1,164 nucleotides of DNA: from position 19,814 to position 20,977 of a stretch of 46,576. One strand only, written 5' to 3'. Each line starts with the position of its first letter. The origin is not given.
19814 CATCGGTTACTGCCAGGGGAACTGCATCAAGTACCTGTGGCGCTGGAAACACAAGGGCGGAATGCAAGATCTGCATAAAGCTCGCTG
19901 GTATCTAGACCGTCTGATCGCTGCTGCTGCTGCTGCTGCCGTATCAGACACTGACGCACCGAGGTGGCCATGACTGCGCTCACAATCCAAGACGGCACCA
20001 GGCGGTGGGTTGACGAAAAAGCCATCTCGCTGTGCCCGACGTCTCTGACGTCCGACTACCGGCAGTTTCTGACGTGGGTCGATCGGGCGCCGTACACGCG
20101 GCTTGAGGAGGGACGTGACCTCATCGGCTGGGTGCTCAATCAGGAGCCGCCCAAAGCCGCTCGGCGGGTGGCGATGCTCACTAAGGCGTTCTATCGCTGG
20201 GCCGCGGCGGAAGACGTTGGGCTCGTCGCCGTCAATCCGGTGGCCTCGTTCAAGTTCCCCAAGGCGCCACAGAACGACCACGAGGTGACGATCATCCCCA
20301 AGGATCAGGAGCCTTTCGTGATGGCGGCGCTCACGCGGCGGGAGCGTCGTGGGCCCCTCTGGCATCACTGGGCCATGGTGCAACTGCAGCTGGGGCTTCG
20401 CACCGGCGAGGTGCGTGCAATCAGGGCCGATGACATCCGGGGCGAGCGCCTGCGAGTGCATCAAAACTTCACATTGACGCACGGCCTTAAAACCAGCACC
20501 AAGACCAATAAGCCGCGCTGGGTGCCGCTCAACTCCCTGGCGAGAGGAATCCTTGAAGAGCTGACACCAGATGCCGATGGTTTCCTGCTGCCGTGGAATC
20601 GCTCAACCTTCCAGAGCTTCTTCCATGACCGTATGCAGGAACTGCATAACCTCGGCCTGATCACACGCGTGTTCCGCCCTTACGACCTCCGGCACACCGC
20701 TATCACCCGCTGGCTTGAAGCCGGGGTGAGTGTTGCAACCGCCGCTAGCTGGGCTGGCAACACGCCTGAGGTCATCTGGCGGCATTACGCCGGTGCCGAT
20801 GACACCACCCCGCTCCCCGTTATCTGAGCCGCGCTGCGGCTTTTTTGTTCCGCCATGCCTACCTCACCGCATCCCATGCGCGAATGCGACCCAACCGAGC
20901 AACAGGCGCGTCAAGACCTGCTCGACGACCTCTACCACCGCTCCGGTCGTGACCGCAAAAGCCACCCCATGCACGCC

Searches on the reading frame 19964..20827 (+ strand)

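Call 15: search_protein_families(library=phrogs, proteins=[window:19964-20827:+], max_evalue=0.001)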
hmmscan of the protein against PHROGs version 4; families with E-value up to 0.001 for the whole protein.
window:19964-20827:+ (287 aa): 2 families
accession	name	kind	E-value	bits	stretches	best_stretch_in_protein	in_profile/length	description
phrog_1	-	integration and excision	1.2e-32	115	1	7-276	165-433/611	integrase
phrog_216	-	integration and excision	2.2e-14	54.3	1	65-265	14-211/301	integrase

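Call 26: search_protein_families(library=pfam, proteins=[window:19964-20827:+], max_evalue=0.05)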
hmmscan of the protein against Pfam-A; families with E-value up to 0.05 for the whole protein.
window:19964-20827:+ (287 aa): 2 families
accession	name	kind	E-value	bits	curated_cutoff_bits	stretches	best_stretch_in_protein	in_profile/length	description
PF00589.27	Phage_integrase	-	8.7e-09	35.8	27.1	1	137-265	28-155/172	Phage integrase family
PF10801.13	DUF2537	-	0.041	14.5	23.2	0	240-264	52-76/80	Protein of unknown function (DUF2537)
